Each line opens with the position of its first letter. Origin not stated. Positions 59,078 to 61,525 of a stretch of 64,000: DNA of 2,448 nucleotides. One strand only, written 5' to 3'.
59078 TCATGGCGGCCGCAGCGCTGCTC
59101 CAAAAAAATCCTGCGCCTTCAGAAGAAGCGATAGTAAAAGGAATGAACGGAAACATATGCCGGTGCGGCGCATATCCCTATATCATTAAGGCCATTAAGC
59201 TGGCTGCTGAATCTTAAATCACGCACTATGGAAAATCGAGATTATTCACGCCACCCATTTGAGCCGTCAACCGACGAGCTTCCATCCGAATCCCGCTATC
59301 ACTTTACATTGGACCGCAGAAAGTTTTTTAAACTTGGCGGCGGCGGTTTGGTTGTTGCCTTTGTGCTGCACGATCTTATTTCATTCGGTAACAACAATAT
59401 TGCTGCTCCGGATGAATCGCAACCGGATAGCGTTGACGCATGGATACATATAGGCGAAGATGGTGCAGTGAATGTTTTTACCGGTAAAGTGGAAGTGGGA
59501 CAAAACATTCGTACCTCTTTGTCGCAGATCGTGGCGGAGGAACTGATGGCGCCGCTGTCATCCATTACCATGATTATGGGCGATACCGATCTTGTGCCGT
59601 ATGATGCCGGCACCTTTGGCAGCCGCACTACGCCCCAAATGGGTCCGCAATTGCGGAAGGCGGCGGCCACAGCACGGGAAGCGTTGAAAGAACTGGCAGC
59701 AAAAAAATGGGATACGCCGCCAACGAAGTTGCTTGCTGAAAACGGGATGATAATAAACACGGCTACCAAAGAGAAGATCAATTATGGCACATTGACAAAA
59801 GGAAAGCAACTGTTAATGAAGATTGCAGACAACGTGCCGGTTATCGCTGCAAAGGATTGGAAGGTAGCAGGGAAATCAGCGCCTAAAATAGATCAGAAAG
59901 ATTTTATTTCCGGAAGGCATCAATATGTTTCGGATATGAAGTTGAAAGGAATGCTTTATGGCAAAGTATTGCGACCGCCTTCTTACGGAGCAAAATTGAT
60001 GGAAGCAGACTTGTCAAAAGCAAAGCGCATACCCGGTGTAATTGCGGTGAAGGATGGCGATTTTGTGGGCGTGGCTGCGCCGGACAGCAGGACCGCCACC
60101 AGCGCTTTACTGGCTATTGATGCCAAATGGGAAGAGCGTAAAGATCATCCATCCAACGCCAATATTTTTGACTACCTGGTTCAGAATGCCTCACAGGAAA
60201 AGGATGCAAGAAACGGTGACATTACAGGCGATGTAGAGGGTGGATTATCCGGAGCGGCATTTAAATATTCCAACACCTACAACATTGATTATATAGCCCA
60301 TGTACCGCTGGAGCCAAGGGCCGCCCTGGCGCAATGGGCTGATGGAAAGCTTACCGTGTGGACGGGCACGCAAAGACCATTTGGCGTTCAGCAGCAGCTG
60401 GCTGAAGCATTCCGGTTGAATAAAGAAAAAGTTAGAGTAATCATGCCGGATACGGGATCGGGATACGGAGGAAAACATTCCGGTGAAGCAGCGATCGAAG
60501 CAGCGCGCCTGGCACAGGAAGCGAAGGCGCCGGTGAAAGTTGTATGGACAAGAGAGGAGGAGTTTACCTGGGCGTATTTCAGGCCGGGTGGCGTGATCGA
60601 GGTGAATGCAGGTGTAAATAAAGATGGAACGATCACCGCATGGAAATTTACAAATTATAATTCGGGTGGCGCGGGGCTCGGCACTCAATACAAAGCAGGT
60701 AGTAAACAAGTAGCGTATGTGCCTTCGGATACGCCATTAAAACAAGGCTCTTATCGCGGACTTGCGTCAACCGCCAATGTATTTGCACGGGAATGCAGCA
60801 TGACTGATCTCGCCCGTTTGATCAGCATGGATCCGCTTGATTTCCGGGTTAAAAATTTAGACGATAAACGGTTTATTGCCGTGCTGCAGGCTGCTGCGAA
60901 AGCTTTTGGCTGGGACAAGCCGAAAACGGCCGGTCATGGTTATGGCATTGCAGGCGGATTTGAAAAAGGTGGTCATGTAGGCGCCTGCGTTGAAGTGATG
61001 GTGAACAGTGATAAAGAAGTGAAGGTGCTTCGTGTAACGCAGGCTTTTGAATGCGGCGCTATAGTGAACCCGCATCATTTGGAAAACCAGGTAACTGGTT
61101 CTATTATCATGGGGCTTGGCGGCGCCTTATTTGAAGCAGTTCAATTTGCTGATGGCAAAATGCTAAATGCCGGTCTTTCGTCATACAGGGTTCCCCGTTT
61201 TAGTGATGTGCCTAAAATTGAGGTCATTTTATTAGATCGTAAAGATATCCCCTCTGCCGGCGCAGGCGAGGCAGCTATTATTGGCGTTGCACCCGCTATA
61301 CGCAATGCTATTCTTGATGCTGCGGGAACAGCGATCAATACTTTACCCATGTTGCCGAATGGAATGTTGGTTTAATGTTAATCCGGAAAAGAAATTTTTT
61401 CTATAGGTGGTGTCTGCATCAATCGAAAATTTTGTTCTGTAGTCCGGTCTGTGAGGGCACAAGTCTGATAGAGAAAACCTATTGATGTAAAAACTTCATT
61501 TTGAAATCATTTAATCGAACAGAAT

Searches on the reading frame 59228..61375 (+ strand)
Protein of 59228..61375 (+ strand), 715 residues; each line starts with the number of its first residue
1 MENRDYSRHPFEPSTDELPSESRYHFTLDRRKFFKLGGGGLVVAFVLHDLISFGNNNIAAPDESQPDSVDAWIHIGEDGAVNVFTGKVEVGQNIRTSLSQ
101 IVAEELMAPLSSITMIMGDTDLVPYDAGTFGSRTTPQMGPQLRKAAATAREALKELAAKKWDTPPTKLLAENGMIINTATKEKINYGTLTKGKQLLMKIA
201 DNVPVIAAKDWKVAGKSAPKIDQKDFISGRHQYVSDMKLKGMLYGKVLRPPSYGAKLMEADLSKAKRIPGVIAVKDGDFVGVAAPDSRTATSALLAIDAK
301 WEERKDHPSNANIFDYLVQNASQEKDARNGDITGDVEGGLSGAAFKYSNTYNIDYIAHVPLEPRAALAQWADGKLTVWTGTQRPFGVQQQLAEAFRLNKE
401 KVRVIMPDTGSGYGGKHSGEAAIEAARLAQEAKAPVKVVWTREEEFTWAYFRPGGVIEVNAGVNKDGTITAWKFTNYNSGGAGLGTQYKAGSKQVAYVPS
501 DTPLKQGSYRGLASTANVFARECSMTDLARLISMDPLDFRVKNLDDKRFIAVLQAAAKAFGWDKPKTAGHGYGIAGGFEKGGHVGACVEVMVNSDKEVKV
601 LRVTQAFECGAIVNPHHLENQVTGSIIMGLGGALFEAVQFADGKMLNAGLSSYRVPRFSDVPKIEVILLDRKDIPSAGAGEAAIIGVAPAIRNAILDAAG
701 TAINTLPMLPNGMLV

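Call 41: search_protein_families(library=pfam, proteins=[window:59228-61375:+], max_evalue=0.00001)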
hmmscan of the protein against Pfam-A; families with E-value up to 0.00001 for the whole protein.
window:59228-61375:+ (715 aa): 3 families
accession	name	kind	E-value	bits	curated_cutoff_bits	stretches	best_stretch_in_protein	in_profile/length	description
PF20256.3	MoCoBD_2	-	1.5e-49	169.5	27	2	59-213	38-185/283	Molybdopterin cofactor-binding domain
PF02738.23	MoCoBD_1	-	2.9e-45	154.7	27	1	333-544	15-244/244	Molybdopterin cofactor-binding domain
PF01315.27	Ald_Xan_dh_C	-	8.1e-08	33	31.3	1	228-276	1-49/110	Aldehyde oxidase and xanthine dehydrogenase, a/b hammerhead domain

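Call 82: find_homologous_proteins(query=window:59228-61375:+, max_evalue=1e-100)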
Query window:59228-61375:+ (715 aa): 7999 proteins with E <= 1e-100 among 8000 candidates; the best 120 are listed.
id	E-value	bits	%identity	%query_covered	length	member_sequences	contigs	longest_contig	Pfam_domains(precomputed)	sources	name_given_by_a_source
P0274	0.0e+0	1621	100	100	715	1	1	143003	PF02738.24,PF20256.4,PF01315.28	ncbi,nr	ncbi:MAG TPA: molybdopterin cofactor-binding domain-containing protein [Parafilimonas sp.]|nr:molybd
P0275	0.0e+0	1484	91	100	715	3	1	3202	PF02738.24,PF20256.4,PF01315.28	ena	-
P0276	0.0e+0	1425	88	100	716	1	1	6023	PF02738.24,PF20256.4,PF01315.28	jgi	-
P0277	0.0e+0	1419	87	100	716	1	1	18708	PF02738.24,PF20256.4,PF01315.28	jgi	jgi:nicotinate dehydrogenase subunit B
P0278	0.0e+0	1414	87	100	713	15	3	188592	PF02738.24,PF20256.4,PF01315.28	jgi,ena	-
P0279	0.0e+0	1413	87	100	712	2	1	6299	PF02738.24,PF20256.4,PF01315.28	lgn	-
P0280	0.0e+0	1412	87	100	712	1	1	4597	PF02738.24,PF20256.4,PF01315.28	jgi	jgi:CO/xanthine dehydrogenase Mo-binding subunit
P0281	0.0e+0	1411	87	100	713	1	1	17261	PF02738.24,PF20256.4,PF01315.28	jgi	-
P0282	0.0e+0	1405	86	100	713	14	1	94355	PF02738.24,PF20256.4,PF01315.28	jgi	jgi:isoquinoline 1-oxidoreductase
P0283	0.0e+0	1404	86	100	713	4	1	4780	PF02738.24,PF20256.4,PF01315.28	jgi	-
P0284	0.0e+0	1404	86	100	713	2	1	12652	PF02738.24,PF20256.4,PF01315.28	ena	-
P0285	0.0e+0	1397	85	100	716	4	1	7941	PF02738.24,PF20256.4,PF01315.28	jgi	jgi:isoquinoline 1-oxidoreductase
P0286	0.0e+0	1391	86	100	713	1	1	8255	PF02738.24,PF20256.4,PF01315.28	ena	-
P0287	0.0e+0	1389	86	100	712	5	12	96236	PF02738.24,PF20256.4,PF01315.28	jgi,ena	jgi:isoquinoline 1-oxidoreductase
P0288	0.0e+0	1379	83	100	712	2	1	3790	PF02738.24,PF20256.4,PF01315.28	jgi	jgi:isoquinoline 1-oxidoreductase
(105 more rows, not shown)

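Call 83: find_encoding_contigs(protein=P0278, flank=5000, max_places=2)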
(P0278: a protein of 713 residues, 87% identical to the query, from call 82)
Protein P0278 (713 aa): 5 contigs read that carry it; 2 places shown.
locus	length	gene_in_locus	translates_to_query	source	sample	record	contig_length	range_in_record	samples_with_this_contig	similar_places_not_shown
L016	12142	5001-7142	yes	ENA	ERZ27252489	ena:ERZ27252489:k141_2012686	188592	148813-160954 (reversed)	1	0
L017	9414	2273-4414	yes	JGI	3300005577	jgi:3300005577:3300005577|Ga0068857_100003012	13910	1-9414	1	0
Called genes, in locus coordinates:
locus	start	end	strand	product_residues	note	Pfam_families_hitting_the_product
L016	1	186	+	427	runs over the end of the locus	-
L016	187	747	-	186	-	PF02441:Flavoprotein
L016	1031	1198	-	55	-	-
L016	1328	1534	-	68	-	-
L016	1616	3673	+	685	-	PF00676:E1_dh, PF02779:Transket_pyr, PF02780:Transketolase_C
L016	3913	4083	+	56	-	-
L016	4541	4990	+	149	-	PF00111:Fer2, PF13085:Fer2_3, PF01799:Fer2_2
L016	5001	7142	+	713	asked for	PF20256:MoCoBD_2, PF01315:Ald_Xan_dh_C (weak), PF02738:MoCoBD_1, PF20256:MoCoBD_2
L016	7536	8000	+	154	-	PF00111:Fer2, PF01799:Fer2_2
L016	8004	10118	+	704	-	PF20256:MoCoBD_2, PF02738:MoCoBD_1, PF20256:MoCoBD_2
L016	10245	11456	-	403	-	PF03781:FGE-sulfatase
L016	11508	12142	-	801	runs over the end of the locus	PF00884:Sulfatase, PF01663:Phosphodiest (weak), PF16347:SGSH_C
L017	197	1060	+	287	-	PF00106:adh_short, PF08659:KR, PF23441:SDR (weak), PF13561:adh_short_C2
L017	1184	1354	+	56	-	-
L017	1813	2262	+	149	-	PF00111:Fer2, PF13085:Fer2_3, PF01799:Fer2_2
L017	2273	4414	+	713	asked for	PF20256:MoCoBD_2, PF01315:Ald_Xan_dh_C (weak), PF02738:MoCoBD_1, PF20256:MoCoBD_2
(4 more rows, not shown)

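Call 84: find_encoding_contigs(protein=P0277, flank=5000, max_places=1)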
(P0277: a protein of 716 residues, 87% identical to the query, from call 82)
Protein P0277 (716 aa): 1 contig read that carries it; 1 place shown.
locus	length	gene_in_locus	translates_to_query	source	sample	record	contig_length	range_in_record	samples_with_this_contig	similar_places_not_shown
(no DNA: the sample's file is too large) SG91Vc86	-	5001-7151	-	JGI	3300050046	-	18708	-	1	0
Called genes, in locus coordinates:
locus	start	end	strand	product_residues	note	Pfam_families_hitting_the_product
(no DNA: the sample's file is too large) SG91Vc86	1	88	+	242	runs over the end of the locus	-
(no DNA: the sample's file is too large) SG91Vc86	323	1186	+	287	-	PF13391:HNH_2 (weak)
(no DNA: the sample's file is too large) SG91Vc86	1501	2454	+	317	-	PF04471:Mrr_cat (faint)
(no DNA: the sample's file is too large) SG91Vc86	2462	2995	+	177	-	-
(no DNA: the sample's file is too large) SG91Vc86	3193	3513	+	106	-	-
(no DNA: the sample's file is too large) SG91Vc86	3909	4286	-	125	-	-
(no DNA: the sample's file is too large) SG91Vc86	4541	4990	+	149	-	PF00111:Fer2, PF13085:Fer2_3, PF01799:Fer2_2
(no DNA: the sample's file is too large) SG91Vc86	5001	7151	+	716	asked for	PF20256:MoCoBD_2, PF01315:Ald_Xan_dh_C (weak), PF02738:MoCoBD_1, PF20256:MoCoBD_2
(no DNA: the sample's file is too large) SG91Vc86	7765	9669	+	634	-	PF13374:TPR_10 (faint), PF13414:TPR_11 (faint), PF13424:TPR_12 (weak), PF13424:TPR_12, PF17874:TPR_MalT, PF00515:TPR_1 (weak), PF13424:TPR_12, PF00211:Guanylate_cyc, +5 more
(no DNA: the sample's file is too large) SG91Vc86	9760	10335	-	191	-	PF01661:Macro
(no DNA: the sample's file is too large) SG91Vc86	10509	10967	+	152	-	-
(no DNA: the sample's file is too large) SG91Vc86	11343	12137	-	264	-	PF00005:ABC_tran, PF13304:AAA_21 (faint)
